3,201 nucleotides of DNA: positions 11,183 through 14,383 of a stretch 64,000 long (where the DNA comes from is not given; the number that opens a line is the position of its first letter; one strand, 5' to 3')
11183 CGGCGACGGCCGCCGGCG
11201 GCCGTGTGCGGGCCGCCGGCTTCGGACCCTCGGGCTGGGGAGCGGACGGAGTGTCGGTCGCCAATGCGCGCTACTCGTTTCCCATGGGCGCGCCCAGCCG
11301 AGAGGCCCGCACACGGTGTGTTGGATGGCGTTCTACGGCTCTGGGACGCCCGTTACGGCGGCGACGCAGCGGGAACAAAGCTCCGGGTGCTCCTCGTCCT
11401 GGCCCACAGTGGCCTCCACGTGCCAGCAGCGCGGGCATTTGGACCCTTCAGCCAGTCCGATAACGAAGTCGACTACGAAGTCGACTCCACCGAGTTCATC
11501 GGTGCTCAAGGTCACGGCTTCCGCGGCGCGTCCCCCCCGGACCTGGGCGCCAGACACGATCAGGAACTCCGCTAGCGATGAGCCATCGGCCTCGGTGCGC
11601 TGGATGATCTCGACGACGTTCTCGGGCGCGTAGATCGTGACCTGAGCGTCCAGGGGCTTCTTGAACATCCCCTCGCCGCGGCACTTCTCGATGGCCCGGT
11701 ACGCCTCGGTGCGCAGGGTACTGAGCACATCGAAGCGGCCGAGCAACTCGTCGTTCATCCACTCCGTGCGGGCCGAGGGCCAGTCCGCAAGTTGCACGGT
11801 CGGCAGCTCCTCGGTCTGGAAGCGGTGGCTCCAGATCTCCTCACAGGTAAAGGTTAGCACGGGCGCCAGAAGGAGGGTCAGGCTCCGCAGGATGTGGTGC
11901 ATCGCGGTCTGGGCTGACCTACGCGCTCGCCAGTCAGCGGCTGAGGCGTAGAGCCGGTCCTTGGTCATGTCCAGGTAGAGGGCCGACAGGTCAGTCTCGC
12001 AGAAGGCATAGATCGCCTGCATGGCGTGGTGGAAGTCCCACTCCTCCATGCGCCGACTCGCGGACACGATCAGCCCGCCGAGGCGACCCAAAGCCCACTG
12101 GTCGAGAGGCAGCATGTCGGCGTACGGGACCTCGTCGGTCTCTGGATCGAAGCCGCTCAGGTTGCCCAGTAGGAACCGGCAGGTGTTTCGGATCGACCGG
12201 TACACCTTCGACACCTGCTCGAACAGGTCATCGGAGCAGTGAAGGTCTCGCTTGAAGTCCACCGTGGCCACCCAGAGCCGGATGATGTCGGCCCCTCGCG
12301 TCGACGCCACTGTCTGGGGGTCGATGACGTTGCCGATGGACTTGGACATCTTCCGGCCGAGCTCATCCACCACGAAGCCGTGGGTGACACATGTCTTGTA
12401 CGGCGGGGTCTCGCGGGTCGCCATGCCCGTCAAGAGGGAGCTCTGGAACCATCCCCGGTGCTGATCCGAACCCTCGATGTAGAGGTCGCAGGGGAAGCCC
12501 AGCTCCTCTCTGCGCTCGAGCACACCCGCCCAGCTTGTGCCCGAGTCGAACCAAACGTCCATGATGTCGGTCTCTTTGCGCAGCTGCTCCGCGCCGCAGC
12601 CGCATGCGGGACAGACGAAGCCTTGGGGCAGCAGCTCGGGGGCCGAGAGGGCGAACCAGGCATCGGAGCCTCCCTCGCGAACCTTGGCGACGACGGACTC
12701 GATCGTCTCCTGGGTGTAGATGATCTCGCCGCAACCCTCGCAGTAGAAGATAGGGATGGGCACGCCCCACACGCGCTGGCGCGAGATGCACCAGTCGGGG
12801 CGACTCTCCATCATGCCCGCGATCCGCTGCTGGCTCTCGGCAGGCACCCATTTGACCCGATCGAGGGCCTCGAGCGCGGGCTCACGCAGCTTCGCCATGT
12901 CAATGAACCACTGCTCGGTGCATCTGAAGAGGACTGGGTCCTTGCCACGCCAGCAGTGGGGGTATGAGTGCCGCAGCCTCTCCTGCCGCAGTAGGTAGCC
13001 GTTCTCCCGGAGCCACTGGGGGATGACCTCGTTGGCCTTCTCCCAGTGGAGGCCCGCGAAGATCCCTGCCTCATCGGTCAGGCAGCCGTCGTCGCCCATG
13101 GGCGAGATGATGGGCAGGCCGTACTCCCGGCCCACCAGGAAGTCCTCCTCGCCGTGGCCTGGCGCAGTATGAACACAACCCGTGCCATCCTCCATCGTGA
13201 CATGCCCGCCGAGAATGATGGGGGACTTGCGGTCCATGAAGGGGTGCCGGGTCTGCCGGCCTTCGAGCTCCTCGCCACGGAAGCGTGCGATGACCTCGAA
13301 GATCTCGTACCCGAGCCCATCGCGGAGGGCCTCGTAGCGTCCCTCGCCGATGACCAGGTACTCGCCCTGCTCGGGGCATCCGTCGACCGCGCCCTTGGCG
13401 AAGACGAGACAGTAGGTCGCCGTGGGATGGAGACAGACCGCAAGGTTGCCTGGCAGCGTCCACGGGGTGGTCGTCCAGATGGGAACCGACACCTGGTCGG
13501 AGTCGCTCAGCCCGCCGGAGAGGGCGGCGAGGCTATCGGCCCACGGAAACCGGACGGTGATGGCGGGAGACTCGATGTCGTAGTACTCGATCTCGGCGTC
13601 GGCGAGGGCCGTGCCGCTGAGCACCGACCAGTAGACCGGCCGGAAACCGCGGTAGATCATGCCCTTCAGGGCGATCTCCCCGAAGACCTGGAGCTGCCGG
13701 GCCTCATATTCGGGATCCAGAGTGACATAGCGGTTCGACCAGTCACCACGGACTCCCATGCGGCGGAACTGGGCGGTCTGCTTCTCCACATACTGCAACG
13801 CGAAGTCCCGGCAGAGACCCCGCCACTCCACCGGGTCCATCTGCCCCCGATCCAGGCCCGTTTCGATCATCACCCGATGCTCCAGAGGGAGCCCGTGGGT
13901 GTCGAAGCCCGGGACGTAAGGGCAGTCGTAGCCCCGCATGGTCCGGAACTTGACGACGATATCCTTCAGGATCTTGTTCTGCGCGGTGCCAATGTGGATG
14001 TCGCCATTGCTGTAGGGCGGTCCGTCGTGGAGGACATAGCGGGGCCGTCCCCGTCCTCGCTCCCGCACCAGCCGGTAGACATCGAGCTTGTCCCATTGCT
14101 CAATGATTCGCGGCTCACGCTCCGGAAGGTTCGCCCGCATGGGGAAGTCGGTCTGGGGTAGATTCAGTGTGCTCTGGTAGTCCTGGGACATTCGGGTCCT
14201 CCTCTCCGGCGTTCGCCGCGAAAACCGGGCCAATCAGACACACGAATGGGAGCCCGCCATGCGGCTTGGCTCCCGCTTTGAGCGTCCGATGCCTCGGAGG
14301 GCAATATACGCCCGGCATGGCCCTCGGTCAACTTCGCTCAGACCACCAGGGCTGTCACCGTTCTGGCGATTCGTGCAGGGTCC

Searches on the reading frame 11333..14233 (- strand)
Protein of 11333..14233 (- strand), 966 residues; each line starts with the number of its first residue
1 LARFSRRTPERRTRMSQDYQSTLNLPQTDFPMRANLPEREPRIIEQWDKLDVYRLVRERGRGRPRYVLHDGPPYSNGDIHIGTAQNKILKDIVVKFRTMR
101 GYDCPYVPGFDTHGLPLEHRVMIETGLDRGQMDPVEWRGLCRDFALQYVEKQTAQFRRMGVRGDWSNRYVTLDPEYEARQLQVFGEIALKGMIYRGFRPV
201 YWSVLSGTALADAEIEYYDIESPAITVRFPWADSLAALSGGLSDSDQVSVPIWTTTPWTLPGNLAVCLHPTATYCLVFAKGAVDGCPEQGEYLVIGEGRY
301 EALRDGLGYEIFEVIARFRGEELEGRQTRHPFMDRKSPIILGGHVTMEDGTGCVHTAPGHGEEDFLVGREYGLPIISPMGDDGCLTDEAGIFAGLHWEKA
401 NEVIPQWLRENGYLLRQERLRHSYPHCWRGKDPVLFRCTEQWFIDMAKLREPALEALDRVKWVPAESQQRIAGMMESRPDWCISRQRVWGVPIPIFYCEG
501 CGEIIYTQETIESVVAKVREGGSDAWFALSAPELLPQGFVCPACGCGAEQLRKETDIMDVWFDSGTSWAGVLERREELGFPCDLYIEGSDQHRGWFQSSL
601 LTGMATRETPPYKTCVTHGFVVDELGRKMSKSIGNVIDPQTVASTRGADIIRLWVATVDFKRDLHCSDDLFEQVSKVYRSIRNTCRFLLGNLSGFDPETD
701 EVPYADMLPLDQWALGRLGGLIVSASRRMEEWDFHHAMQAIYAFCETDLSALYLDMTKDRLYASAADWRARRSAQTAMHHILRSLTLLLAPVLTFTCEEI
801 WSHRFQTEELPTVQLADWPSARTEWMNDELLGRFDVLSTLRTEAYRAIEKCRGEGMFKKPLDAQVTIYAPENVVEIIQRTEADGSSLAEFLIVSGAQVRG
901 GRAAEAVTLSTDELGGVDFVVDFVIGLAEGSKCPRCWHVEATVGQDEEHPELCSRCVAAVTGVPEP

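Call 29: search_protein_families(library=pfam, proteins=[window:11333-14233:-], max_evalue=0.0001)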
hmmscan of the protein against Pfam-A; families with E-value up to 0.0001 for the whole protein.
window:11333-14233:- (966 aa): 6 families
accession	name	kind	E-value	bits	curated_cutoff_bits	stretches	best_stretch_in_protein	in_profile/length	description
PF00133.28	tRNA-synt_1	-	2.7e-132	441.9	22.7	1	43-666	2-413/414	tRNA synthetases class I (I, L, M and V)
PF08264.19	Anticodon_1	-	1.2e-28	100.3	25.1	1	711-866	1-147/148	Anticodon-binding domain of tRNA ligase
PF09334.17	tRNA-synt_1g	-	3.9e-20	72.4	20.1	1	73-216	8-136/391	tRNA synthetases class I (M)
PF06827.20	zf-FPG_IleRS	-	7.8e-10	38.8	21.3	1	930-957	1-28/30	Zinc finger found in FPG and IleRS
PF01406.26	tRNA-synt_1e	-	3.2e-06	27.1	27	0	598-674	224-299/301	tRNA synthetases class I (C) catalytic domain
PF13603.12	tRNA-synt_1_2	-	1.2e-05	25.3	25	1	325-376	86-137/185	Leucyl-tRNA synthetase, editing domain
